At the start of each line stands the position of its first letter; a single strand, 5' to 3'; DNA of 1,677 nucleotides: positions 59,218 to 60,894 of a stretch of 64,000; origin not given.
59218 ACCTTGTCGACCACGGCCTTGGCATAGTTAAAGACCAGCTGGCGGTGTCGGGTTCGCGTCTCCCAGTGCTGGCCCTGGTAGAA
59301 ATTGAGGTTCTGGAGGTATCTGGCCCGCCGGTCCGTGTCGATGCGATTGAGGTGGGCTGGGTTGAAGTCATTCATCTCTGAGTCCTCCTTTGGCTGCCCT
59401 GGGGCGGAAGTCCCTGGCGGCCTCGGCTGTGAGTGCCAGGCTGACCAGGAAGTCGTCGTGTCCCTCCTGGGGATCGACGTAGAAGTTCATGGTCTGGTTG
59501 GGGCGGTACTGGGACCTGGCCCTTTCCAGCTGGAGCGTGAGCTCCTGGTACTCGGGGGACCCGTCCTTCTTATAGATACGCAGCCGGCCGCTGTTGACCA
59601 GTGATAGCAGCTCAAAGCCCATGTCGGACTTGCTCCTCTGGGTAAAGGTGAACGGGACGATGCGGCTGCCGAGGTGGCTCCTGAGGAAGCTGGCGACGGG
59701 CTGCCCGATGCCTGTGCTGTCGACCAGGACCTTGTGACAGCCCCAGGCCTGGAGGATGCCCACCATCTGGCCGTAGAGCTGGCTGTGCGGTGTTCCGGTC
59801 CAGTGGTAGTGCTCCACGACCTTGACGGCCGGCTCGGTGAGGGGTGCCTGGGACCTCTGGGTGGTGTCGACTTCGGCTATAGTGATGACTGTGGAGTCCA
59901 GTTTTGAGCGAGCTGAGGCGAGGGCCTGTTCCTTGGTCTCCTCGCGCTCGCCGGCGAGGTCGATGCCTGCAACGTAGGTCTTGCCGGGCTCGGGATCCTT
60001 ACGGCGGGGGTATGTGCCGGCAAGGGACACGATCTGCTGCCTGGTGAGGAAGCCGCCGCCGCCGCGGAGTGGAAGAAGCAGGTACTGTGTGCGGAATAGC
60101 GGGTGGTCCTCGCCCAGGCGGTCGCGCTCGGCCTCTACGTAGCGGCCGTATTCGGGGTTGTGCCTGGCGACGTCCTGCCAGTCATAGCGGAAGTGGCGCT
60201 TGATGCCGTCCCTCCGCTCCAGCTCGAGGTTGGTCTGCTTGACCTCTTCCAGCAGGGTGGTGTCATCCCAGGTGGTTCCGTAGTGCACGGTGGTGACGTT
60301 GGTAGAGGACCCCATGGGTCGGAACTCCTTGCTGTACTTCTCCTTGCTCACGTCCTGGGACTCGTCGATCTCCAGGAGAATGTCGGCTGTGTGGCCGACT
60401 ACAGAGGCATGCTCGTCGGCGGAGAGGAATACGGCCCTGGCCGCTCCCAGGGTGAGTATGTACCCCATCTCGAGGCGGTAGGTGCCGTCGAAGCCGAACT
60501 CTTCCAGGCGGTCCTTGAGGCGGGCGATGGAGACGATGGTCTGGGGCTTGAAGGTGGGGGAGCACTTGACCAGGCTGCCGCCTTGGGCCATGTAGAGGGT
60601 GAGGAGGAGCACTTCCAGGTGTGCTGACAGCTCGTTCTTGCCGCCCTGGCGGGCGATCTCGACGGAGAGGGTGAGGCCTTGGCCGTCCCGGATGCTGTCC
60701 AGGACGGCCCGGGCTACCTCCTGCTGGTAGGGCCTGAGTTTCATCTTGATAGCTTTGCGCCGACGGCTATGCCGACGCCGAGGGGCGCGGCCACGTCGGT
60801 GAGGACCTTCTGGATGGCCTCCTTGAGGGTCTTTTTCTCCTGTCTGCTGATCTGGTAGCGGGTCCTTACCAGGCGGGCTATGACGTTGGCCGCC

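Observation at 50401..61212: Head-only morphogenesis operon: candidate capsid-forming satellite or minimal temperate phage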

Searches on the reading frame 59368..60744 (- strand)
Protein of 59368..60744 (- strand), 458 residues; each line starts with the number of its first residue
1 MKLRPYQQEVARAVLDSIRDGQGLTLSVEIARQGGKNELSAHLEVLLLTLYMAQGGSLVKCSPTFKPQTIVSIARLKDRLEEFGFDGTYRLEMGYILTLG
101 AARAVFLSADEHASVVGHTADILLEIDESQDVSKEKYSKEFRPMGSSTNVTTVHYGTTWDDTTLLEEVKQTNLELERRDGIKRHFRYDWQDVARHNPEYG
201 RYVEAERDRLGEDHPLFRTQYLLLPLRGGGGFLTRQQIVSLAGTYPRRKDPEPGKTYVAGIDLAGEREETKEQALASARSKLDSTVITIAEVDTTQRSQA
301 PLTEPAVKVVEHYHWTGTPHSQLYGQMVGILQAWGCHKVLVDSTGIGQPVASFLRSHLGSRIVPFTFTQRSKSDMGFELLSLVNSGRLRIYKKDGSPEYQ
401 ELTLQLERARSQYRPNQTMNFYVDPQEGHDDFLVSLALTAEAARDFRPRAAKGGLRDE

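Call 7: search_protein_families(library=pfam, proteins=[window:59368-60744:-], max_evalue=0.01)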
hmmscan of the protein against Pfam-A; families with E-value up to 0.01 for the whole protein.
window:59368-60744:- (458 aa): 1 family
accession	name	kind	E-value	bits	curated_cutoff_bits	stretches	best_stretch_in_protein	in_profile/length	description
PF17289.8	Terminase_6C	-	0.00016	22.2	22.6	1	307-433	26-145/155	Terminase RNaseH-like domain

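Call 9: search_protein_families(library=phrogs, proteins=[window:59368-60744:-], max_evalue=0.01)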
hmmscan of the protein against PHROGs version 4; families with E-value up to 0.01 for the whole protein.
window:59368-60744:- (458 aa): 2 families
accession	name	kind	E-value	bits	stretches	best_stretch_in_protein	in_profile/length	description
phrog_5909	-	head and packaging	2.2e-07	31.3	1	307-432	136-257/285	terminase large subunit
phrog_5713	-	head and packaging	0.00078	20.4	1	326-390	12-75/143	terminase large subunit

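Call 22: find_related_loci(query=window:59368-60744:-, collection=viral_contigs, flank=10000)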
Query window:59368-60744:- (458 aa) in viral_contigs; peptide patterns used: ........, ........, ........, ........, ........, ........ (x = any residue, [..] = any of these).
257 stretches matched a pattern; 47 encode a relative of the query (tblastn E <= 1e-3); 45 distinct loci.
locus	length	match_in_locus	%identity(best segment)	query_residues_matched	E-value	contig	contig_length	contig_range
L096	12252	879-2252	83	1-458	0e+0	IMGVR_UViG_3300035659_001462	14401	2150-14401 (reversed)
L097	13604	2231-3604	81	1-458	0e+0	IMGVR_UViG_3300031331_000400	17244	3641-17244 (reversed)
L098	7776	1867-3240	81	1-458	0e+0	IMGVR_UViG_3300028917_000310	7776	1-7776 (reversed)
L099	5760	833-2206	81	1-458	0e+0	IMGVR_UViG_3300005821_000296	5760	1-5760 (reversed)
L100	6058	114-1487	81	1-458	0e+0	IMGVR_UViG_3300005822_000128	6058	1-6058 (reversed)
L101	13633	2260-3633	82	1-458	0e+0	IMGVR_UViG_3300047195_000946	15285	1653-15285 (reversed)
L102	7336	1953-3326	79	1-458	0e+0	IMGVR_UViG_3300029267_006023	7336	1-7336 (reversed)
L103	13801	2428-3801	81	1-458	0e+0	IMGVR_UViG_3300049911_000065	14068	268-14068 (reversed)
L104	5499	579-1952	81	1-458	0e+0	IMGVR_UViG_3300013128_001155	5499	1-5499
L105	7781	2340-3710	79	2-458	0e+0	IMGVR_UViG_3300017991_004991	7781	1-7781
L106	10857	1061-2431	77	1-458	0e+0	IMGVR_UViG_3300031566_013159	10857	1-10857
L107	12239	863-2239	78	1-458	0e+0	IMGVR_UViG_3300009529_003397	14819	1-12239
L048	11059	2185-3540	77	1-458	0e+0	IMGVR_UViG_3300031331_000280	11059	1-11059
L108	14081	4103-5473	77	1-458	0e+0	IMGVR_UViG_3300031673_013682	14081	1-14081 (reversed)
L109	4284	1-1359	79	6-458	0e+0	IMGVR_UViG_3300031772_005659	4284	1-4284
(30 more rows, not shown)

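Call 70: find_homologous_proteins(query=window:59368-60744:-)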
Query window:59368-60744:- (458 aa): 3544 proteins with E <= 0.001 among 8000 candidates; the best 120 are listed.
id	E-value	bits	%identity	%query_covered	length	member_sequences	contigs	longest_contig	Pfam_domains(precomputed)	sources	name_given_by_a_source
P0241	0.0e+0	1032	100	100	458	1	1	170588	-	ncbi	ncbi:MAG: hypothetical protein ACLFVD_02730 [Dehalococcoidia bacterium]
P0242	5.7e-257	871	83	100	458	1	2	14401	PF17289.9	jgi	jgi:hypothetical protein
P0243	7.2e-257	871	83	100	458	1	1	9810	PF17289.9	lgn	-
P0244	9.9e-256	867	83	100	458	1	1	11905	PF17289.9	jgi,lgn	jgi:hypothetical protein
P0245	9.0e-253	857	81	100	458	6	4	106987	PF17289.9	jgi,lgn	-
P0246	1.2e-251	853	81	100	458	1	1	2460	PF17289.9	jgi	jgi:hypothetical protein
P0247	3.2e-250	849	81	100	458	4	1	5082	PF17289.9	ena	-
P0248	4.7e-250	848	79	100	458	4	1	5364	PF17289.9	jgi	jgi:hypothetical protein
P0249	8.0e-250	847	81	100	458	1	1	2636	PF17289.9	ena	-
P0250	1.2e-249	847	81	100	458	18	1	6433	PF17289.9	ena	-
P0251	1.3e-249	847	81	100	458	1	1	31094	PF17289.9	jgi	jgi:hypothetical protein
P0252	2.4e-249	846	80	100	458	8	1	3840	PF17289.9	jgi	-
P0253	2.5e-249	846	80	100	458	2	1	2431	PF17289.9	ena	-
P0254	4.4e-249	845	81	100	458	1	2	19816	PF17289.9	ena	-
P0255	4.8e-249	845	79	100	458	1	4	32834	PF17289.9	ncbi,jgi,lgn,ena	-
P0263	3.0e-247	839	80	100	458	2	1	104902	PF17289.9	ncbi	ncbi:MAG: hypothetical protein WBH01_00585 [Dehalococcoidia bacterium]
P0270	2.0e-244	830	78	100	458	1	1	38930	PF17289.9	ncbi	-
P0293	1.4e-239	814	77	100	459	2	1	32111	PF17289.9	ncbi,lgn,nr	ncbi:MAG: hypothetical protein JW732_01715 [Dehalococcoidia bacterium]|nr:hypothetical protein [Deha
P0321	1.3e-235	801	77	100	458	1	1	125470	PF17289.9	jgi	jgi:hypothetical protein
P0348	2.0e-230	783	75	100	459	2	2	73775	PF17289.9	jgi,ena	-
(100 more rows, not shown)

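Call 71: find_encoding_contigs(protein=P0263, flank=10000, max_places=2)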
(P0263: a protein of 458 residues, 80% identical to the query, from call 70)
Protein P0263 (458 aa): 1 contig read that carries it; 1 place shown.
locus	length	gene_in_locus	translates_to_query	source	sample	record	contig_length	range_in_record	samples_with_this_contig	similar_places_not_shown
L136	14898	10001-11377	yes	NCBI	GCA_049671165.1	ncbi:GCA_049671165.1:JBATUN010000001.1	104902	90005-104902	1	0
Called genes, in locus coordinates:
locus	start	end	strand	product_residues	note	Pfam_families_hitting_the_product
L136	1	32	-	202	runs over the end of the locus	-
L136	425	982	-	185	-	-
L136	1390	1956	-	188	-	PF02525:Flavodoxin_2 (weak), PF03358:FMN_red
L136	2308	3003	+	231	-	PF02683:DsbD_TM, PF13386:DsbD_2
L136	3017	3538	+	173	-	PF00578:AhpC-TSA, PF08534:Redoxin, PF00085:Thioredoxin (weak), PF13905:Thioredoxin_8 (weak)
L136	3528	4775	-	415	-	PF00109:ketoacyl-synt, PF02801:Ketoacyl-synt_C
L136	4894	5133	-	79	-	PF00550:PP-binding, PF14573:PP-binding_2 (weak)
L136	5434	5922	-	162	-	PF00075:RNase_H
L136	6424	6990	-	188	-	PF00156:Pribosyltran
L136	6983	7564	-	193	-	PF10502:Peptidase_S26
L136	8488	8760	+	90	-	-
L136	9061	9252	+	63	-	PF12728:HTH_17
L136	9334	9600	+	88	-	-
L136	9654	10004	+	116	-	-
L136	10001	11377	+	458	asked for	PF17289:Terminase_6C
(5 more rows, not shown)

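Call 72: find_encoding_contigs(protein=P0321, flank=10000, max_places=2)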
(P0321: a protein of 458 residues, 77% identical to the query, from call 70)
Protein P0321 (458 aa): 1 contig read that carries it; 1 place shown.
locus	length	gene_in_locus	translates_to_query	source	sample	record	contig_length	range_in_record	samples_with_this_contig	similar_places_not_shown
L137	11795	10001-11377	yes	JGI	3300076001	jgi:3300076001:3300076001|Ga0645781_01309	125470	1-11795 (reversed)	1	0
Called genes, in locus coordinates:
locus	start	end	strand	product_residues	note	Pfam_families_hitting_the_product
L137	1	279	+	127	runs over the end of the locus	PF00411:Ribosomal_S11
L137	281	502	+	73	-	PF00163:Ribosomal_S4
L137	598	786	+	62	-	PF01479:S4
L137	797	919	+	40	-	-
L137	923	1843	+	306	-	PF01193:RNA_pol_L, PF01000:RNA_pol_A_bac, PF03118:RNA_pol_A_CTD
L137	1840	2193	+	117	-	PF01196:Ribosomal_L17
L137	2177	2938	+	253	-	PF01416:PseudoU_synth_1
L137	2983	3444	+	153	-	PF00572:Ribosomal_L13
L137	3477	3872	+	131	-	PF00380:Ribosomal_S9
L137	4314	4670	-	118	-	-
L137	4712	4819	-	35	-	PF07411:DUF1508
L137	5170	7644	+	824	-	-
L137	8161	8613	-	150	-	-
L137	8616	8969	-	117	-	PF14659:Phage_int_SAM_3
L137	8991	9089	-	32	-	-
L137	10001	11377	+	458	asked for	PF17289:Terminase_6C (weak)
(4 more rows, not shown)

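Call 74: find_encoding_contigs(protein=P0270, flank=10000, max_places=2)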
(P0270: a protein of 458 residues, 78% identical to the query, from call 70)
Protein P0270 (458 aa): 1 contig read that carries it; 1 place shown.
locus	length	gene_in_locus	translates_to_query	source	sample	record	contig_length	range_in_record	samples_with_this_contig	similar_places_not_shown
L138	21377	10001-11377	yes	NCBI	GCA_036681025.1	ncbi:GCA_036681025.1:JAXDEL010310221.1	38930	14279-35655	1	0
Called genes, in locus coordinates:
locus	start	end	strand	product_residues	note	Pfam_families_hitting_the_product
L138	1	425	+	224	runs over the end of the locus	PF00406:ADK, PF13207:AAA_17, PF13238:AAA_18 (weak), PF05191:ADK_lid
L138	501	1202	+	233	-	PF00557:Peptidase_M24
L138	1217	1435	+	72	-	PF01176:eIF-1a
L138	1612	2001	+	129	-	PF00416:Ribosomal_S13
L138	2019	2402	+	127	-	PF00411:Ribosomal_S11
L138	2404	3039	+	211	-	PF00163:Ribosomal_S4, PF01479:S4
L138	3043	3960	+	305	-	PF01193:RNA_pol_L, PF01000:RNA_pol_A_bac, PF03118:RNA_pol_A_CTD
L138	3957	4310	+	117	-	PF01196:Ribosomal_L17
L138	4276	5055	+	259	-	PF01416:PseudoU_synth_1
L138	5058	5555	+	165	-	PF00572:Ribosomal_L13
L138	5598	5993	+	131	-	PF00380:Ribosomal_S9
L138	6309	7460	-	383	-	PF14659:Phage_int_SAM_3, PF00589:Phage_integrase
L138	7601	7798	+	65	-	PF12728:HTH_17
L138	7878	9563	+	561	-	PF13481:AAA_25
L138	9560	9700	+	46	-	-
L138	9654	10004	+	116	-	-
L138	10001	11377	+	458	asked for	PF17289:Terminase_6C (faint)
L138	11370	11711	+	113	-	-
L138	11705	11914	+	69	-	-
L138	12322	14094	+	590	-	PF00012:HSP70, PF06723:MreB_Mbl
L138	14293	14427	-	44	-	-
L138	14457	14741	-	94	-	-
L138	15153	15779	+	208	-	-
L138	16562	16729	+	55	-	-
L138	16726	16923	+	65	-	-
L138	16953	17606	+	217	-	-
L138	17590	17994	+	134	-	-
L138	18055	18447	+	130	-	-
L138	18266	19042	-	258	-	-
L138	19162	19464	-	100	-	-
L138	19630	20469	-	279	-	PF00188:CAP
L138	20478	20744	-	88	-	-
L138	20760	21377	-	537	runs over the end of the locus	PF01555:N6_N4_Mtase, PF04471:Mrr_cat (weak), PF22722:NA-iREase1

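Call 75: find_encoding_contigs(protein=P0293, flank=10000, max_places=2)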
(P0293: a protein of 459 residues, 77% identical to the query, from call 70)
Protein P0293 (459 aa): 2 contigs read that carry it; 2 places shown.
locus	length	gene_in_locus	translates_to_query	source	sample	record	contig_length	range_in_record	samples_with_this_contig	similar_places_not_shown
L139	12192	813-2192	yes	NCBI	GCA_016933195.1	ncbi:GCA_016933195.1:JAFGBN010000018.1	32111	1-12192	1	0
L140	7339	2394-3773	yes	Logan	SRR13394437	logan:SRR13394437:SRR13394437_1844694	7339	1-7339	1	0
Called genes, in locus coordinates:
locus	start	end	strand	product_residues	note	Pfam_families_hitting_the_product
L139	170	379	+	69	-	-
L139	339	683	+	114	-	-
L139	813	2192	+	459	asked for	PF17289:Terminase_6C (weak)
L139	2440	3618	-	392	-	PF00091:Tubulin, PF21011:CetZ_C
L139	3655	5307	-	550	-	PF01833:TIG (faint), PF25788:Ig_Rha78A_N (faint)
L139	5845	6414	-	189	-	PF09335:VTT_dom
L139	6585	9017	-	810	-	PF02861:Clp_N, PF00004:AAA, PF23569:NBD_SMAX1, PF17871:AAA_lid_9, PF00004:AAA, PF07724:AAA_2, PF07728:AAA_5, PF10431:ClpB_D2-small, +7 more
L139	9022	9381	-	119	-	PF00376:MerR, PF13411:MerR_1, PF13591:MerR_2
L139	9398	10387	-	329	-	PF00226:DnaJ, PF01556:DnaJ_C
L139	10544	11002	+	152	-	PF04969:CS (weak), PF00011:HSP20, PF17886:ArsA_HSP20 (weak)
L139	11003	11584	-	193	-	PF00293:NUDIX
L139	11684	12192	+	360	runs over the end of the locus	PF00226:DnaJ, PF01556:DnaJ_C, PF27659:CHP02642 (faint), PF00684:DnaJ_CXXCXGXG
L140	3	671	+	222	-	?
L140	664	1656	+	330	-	PF01384:PHO4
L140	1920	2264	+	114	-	-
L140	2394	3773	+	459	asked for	PF17289:Terminase_6C (weak)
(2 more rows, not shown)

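Call 76: find_encoding_contigs(protein=P0245, flank=10000, max_places=3)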
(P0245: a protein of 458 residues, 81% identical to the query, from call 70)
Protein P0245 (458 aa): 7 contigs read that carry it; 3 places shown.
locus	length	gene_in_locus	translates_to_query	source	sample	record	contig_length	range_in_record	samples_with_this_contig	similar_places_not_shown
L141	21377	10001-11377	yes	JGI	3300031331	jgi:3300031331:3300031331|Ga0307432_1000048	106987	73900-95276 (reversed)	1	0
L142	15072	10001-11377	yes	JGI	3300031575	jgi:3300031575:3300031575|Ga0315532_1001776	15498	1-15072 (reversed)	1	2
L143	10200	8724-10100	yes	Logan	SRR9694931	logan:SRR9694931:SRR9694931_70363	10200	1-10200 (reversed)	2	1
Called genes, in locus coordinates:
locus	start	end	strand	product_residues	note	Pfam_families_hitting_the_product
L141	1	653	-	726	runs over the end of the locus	PF00982:Glyco_transf_20, PF02358:Trehalose_PPase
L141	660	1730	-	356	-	PF00483:NTP_transferase, PF01128:IspD (faint), PF12804:NTP_transf_3, PF25084:LbH_EIF2B (faint), PF25087:GMPPB_C (weak)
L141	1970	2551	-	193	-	PF06560:GPI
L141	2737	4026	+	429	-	PF01266:DAO (faint), PF01494:FAD_binding_3 (faint), PF03486:HI0933_like (faint), PF07992:Pyr_redox_2, PF13450:NAD_binding_8 (faint), PF13738:Pyr_redox_3 (faint), PF00070:Pyr_redox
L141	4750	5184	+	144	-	-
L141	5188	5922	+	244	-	PF00227:Proteasome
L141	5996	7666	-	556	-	PF03772:Competence, PF25281:MBL_MAP1B (weak), PF00753:Lactamase_B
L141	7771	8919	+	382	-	PF00589:Phage_integrase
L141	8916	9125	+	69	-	-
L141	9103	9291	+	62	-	-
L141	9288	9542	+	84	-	-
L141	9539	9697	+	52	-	-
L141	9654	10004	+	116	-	-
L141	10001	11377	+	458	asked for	PF17289:Terminase_6C (weak)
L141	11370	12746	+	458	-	PF05133:SPP1_portal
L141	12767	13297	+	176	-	-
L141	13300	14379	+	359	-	PF05065:Phage_capsid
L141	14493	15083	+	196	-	-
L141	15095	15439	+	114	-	-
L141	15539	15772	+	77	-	-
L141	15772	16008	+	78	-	-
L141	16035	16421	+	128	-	PF23140:Gp80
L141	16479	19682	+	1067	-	-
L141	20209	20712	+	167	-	PF14791:DNA_pol_B_thumb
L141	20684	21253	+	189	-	PF13921:Myb_DNA-bind_6 (faint), PF13384:HTH_23 (faint), PF12728:HTH_17 (weak)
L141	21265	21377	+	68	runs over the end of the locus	-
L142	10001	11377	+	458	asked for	PF17289:Terminase_6C (weak)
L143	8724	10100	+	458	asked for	PF17289:Terminase_6C (weak)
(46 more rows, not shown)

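Call 77: find_encoding_contigs(protein=P0348, flank=10000, max_places=2)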
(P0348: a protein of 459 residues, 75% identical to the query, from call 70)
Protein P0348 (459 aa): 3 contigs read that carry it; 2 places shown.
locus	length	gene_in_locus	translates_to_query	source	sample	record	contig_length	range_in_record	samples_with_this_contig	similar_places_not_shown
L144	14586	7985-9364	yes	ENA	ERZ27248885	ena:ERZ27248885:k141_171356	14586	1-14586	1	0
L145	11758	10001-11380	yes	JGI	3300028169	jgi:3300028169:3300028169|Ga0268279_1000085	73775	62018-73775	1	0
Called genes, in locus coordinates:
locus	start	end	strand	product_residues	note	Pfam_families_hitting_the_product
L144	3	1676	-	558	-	?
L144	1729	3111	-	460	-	PF00072:Response_reg, PF08668:HDOD (faint), PF13487:HD_5, PF01966:HD, PF00072:Response_reg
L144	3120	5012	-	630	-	PF00072:Response_reg, PF00989:PAS, PF08447:PAS_3, PF13426:PAS_9, PF00512:HisKA, PF02518:HATPase_c, PF00072:Response_reg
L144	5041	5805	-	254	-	PF00072:Response_reg, PF23198:PDE8A_N (faint), PF19419:DUF5983 (faint), PF00072:Response_reg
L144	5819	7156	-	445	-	PF00989:PAS (faint), PF08448:PAS_4 (weak), PF00512:HisKA, PF02518:HATPase_c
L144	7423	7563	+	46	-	-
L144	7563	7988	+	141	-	-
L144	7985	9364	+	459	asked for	PF17289:Terminase_6C (weak)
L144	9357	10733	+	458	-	PF05133:SPP1_portal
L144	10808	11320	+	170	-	-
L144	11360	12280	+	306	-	PF05065:Phage_capsid, PF20911:GP7, PF17236:SU10_MCP (weak)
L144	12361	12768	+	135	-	-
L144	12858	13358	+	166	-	-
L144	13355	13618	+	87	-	-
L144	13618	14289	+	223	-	PF13385:Laminin_G_3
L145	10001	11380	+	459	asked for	PF17289:Terminase_6C (weak)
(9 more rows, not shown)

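Call 98: find_related_loci(query=window:59368-60744:-, collection=metagenome_contigs, flank=6000)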
Query window:59368-60744:- (458 aa) in metagenome_contigs; peptide patterns used: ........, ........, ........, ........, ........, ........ (x = any residue, [..] = any of these).
600 stretches matched a pattern (row limit reached: there are more); 364 encode a relative of the query (tblastn E <= 1e-3); the best 80 are kept; 80 distinct loci.
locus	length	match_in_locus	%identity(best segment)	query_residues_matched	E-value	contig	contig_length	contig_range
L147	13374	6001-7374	81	1-458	0e+0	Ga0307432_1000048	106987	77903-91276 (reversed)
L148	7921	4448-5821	81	1-458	0e+0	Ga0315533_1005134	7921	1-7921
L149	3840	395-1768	80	1-458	0e+0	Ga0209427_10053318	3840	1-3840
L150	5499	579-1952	81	1-458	0e+0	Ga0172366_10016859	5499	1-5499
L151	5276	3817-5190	81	1-458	0e+0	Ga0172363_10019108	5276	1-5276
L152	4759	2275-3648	81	1-458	0e+0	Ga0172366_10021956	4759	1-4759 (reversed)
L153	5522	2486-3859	81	1-458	0e+0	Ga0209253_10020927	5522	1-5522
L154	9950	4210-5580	79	2-458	0e+0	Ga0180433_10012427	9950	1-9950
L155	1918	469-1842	81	1-458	0e+0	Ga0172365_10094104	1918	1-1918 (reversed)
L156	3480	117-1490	80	1-458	0e+0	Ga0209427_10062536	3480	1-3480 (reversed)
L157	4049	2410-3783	80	1-458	0e+0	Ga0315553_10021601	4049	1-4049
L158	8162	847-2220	80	1-458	0e+0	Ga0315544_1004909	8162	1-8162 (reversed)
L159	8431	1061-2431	77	1-458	0e+0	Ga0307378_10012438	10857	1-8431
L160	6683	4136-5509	80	1-458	0e+0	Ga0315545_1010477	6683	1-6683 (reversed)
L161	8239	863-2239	78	1-458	0e+0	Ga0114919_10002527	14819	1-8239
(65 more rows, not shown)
